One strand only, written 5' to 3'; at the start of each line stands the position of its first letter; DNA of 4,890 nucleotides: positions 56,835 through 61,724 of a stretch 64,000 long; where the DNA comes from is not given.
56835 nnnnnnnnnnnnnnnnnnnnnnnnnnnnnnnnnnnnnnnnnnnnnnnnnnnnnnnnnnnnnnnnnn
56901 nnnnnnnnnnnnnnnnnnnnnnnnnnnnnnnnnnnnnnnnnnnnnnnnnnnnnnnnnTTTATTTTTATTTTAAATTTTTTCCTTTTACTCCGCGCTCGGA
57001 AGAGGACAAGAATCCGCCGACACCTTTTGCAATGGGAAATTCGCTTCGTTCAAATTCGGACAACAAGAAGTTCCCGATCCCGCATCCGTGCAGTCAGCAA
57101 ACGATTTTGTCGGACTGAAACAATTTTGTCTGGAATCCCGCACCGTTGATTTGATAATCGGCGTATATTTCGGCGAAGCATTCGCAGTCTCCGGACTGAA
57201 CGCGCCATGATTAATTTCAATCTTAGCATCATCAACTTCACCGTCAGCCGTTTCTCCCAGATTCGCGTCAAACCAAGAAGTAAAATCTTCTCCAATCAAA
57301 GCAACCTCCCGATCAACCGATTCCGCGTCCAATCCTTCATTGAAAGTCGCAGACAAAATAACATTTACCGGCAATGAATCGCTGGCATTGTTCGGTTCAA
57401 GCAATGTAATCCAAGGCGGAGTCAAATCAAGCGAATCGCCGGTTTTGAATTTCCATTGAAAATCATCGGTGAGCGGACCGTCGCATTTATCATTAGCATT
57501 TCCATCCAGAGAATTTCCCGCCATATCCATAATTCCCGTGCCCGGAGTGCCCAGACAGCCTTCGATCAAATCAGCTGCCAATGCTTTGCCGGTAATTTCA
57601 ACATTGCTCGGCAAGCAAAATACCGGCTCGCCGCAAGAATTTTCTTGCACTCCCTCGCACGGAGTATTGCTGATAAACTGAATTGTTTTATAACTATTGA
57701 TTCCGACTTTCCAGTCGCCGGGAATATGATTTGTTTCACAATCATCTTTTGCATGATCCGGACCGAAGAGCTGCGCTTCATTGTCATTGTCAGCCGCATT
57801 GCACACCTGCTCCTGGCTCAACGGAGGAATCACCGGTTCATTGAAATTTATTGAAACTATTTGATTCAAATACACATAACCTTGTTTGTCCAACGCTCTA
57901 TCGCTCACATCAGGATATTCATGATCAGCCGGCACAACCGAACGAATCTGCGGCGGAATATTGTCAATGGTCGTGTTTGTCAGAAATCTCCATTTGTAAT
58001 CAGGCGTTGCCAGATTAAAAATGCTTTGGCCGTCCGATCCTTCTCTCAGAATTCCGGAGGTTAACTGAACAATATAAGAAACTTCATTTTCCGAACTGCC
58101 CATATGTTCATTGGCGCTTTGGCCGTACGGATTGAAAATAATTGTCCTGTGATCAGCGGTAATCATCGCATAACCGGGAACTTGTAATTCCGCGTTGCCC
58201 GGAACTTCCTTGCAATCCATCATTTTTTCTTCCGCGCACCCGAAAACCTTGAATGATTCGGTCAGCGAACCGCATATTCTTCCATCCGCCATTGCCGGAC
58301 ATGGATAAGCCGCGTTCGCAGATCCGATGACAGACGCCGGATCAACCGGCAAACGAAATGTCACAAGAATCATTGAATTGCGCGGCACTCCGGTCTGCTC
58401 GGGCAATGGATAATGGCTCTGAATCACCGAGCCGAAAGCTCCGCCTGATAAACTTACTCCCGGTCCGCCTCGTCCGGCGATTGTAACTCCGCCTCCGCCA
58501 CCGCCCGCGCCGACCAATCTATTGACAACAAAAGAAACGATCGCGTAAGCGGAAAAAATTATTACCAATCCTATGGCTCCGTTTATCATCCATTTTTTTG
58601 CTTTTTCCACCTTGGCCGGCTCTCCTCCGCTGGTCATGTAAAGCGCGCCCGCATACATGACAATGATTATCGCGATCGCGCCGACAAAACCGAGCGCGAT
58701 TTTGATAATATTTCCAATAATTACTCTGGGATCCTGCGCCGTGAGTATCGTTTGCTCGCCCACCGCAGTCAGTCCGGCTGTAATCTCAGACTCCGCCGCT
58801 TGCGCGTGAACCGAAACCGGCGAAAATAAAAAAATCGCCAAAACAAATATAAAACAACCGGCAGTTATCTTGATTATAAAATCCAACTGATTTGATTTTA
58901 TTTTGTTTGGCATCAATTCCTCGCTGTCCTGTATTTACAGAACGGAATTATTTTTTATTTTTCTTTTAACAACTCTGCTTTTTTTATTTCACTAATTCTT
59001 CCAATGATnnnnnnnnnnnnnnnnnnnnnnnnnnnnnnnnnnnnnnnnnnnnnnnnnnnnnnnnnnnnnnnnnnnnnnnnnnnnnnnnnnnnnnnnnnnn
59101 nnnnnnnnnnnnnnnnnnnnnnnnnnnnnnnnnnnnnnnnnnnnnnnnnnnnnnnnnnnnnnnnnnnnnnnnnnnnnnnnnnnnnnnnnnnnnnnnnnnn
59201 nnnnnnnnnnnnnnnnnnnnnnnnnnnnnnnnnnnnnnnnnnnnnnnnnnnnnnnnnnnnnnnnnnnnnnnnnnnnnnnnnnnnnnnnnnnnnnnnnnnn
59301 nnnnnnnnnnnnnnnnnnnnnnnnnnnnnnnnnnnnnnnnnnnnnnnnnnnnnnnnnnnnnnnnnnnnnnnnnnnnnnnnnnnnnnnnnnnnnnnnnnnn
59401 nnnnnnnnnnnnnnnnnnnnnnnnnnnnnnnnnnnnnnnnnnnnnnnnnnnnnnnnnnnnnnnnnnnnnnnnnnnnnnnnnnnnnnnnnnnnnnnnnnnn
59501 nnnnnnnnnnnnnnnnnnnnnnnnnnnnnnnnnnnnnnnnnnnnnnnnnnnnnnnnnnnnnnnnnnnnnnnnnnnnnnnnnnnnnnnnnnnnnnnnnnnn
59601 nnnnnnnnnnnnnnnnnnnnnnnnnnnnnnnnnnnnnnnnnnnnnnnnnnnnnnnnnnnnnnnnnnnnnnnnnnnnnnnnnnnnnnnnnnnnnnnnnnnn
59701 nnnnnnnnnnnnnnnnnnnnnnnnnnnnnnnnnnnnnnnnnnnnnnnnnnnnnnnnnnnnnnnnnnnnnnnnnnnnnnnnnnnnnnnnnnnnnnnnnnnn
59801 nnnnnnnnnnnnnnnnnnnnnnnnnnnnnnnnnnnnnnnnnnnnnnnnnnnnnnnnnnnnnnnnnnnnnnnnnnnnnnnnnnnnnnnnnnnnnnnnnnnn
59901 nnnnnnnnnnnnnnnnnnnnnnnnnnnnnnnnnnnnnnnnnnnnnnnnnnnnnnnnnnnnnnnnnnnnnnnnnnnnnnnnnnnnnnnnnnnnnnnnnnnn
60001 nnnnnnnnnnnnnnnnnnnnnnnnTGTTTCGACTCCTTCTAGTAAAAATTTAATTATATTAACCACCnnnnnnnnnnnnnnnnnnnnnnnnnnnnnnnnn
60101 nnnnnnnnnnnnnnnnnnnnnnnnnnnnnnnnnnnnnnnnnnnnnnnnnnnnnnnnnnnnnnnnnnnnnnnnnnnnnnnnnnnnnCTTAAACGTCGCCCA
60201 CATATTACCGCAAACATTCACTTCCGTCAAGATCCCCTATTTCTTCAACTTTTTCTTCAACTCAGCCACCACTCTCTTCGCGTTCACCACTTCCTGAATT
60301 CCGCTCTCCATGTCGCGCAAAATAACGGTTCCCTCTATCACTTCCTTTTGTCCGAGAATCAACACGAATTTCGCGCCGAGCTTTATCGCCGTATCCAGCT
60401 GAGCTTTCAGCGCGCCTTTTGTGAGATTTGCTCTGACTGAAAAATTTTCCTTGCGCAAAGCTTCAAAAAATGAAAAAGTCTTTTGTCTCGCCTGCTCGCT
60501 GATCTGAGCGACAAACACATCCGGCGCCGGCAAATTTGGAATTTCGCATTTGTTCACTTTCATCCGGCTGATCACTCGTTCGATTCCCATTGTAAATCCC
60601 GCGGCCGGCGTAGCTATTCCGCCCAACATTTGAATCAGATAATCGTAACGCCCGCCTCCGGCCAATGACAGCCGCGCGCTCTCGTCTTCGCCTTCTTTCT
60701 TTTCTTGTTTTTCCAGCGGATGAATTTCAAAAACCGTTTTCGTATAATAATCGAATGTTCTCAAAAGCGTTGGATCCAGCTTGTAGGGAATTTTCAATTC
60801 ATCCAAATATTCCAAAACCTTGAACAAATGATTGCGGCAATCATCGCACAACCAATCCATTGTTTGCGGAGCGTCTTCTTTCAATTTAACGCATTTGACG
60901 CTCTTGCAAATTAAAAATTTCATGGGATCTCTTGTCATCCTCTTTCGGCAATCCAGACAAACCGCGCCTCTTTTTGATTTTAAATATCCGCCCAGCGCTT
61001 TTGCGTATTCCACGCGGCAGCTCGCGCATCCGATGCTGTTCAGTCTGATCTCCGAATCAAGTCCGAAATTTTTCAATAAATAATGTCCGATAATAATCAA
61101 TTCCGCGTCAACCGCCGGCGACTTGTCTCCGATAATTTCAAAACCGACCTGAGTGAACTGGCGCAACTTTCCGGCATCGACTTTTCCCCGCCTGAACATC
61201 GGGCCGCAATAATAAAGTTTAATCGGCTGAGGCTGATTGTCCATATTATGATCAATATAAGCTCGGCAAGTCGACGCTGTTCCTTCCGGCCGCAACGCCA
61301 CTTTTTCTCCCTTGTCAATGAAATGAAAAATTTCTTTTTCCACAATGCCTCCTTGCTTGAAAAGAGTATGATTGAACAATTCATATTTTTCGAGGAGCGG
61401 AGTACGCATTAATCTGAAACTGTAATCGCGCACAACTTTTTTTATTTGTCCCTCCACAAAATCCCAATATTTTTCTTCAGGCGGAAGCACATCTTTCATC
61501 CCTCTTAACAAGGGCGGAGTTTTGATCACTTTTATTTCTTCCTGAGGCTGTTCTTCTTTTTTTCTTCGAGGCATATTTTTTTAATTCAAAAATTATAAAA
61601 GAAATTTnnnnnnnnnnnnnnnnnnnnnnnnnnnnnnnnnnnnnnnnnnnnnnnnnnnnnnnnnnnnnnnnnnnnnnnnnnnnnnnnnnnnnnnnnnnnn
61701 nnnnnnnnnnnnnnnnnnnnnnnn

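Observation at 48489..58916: Tandem giant and mid-size surface proteins sharing a pilin-like two-helix N-terminal anchor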

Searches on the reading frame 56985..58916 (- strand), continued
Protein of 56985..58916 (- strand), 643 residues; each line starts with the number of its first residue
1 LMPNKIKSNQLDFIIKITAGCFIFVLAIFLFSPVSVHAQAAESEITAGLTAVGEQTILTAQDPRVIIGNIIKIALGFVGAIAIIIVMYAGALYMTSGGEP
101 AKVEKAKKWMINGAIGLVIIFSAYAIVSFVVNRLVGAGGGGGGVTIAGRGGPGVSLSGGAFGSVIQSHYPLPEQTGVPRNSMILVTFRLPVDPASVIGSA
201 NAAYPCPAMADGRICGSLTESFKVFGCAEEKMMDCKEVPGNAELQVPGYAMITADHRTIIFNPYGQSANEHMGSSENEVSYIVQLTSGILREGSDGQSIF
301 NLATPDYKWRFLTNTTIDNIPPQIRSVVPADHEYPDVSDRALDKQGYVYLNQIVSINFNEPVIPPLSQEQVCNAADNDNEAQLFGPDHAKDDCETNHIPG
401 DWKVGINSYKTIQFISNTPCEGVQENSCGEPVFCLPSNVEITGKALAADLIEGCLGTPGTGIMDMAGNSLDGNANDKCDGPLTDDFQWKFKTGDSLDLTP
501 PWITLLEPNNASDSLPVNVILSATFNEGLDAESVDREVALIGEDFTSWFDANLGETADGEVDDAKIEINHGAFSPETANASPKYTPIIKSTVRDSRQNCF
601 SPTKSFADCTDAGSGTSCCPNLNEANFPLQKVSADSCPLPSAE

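Call 67: fold_search(model_id=the predicted structure, library=pdb)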
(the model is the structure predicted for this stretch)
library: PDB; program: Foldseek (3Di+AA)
matches with E <= 10: 196; with E <= 0.001: 11
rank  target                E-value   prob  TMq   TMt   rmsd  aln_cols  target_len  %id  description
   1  4hu2                  1.6e-05  1.00  0.13  0.37  14.0       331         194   11  Crystal structure of LdtMt2, a L,D-transpeptidase from Mycobacterium tuberculosis: domain A and B (released 2012-12-12)
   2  6d5a                  1.7e-05  1.00  0.14  0.24  22.4       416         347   10  Crystal structure of L,D-transpeptidase 5 from Mycobacterium tuberculosis in apo form (released 2019-02-27)
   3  8pxy_A                2.0e-05  1.00  0.12  0.21  18.8       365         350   12  Crystal structure of the transpeptidase LdtMt2 C354S mutant from Mycobacterium tuberculosis in complex with natural su (released 2024-08-07)
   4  5uwv_E                2.7e-05  1.00  0.13  0.24  18.7       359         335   12  Crystal structure of Mycobacterium abscessus L,D-transpeptidase 2 (released 2017-08-16)
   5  5du7_A                2.7e-05  1.00  0.13  0.22  19.5       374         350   12  Crystal structure of ldtMt2 at 1.79 Angstrom resolution (released 2016-09-28)
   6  8a1m_A                9.2e-05  0.99  0.13  0.23  20.1       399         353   10  Crystal structure of the transpeptidase LdtMt2 from Mycobacterium tuberculosis in complex with maleimide analogue 4 (released 2023-06-14)
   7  4qrb                  1.1e-04  0.99  0.12  0.22  19.5       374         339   12  Structure and specificity of L-D-Transpeptidase from Mycobacterium tuberculosis and antibiotic resistance: Calcium bindi (released 2015-12-23)
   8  4qr7                  1.4e-04  0.95  0.13  0.22  22.7       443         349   11  Structure and specificity of L-D-Transpeptidase from Mycobacterium tuberculosis and antibiotic resistance: Calcium bindi (released 2015-07-29)
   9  8aho_A                1.9e-04  1.00  0.13  0.24  17.9       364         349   11  Crystal structure of the transpeptidase LdtMt2 from Mycobacterium tuberculosis in complex with cyanamide analogue 31 (released 2023-08-02)
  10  5d7h_B                3.1e-04  0.98  0.14  0.23  20.2       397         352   10  X-RAY CRYSTAL STRUCTURE OF L,D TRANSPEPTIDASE 2 FROM MYCOBACTERIUM TUBERCULOSIS (released 2016-09-28)
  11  5dcc_B                9.0e-04  0.98  0.14  0.24  18.9       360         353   11  X-RAY CRYSTAL STRUCTURE OF a TEBIPENEM ADDUCT OF L,D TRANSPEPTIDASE 2 FROM MYCOBACTERIUM TUBERCULOSIS (released 2016-09-28)
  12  5erp_A                2.8e-03  0.18  0.08  0.11  29.4       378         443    7  Crystal structure of human Desmocollin-2 ectodomain fragment EC2-5 (released 2016-06-15)
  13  8x80_A                5.1e-03  0.20  0.11  0.09  28.7       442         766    9  Structure of leptin-LepR trimer with a small gap (released 2024-08-07)
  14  4gsu_A                1.2e-02  0.66  0.13  0.27  11.4       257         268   10  Structural basis for the inhibition of Mycobacterium tuberculosis L,D-transpeptidase by meropenem, a drug effective ag (released 2013-02-27)
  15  4qqv_C                1.8e-02  0.08  0.09  0.13  27.9       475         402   10  Extracellular domains of mouse IL-3 beta receptor (released 2014-09-03)
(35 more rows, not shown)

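Call 90: list_cluster_members(proteins=[P0154, P0046])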
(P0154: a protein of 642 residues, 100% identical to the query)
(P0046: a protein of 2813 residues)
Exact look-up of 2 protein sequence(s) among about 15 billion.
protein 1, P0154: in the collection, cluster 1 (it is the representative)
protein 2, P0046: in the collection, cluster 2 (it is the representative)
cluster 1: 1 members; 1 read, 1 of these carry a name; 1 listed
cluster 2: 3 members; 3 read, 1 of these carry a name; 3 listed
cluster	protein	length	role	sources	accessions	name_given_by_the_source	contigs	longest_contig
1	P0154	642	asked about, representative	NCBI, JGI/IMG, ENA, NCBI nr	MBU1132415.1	pilin [Patescibacteria group bacterium]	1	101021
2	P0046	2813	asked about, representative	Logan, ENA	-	-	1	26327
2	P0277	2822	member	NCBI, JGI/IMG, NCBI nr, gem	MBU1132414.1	hypothetical protein KKC32_04180 [Patescibacteria group bacterium] | hypothetical protein [Patescibacteria group bacterium]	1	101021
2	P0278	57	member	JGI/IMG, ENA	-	-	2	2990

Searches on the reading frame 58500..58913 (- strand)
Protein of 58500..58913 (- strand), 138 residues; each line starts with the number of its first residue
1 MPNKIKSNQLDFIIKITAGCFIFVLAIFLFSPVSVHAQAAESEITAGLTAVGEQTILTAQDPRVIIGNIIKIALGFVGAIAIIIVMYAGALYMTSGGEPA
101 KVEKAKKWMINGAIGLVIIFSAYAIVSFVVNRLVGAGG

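Call 18: find_homologous_proteins(query=window:58500-58913:-, max_evalue=0.001)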
Query seq(138 aa) (138 aa): 4 proteins with E <= 0.001 among 29 candidates.
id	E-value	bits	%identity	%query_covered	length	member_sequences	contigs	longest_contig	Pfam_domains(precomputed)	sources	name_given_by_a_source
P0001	4.3e-14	71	51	57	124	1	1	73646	PF18895.6,PF04956.19,PF05987.19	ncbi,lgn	-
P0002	2.5e-13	68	38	88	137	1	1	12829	PF18895.6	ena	-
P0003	5.7e-13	67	35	80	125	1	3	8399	PF18895.6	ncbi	-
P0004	2.6e-5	42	42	50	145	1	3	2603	PF18895.6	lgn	-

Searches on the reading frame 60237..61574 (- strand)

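Call 11: search_protein_families(library=pfam, proteins=[window:60237-61574:-], max_evalue=0.01)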
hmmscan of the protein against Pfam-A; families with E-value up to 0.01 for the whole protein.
window:60237-61574:- (445 aa): 4 families
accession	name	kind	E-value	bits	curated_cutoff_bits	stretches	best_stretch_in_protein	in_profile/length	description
PF13393.11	tRNA-synt_His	-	1.3e-42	146.6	25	1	25-334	1-308/308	Histidyl-tRNA synthetase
PF03129.25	HGTP_anticodon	-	1.8e-11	44.5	21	1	352-442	1-94/94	Anticodon binding domain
PF00587.30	tRNA-synt_2b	-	4.3e-08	33.8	29.3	1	84-284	2-120/179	tRNA synthetase class II core domain (G, H, P, S and T)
PF01409.25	tRNA-synt_2d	-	1.7e-06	28.2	19.8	1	40-179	22-163/246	tRNA synthetases class II core domain (F)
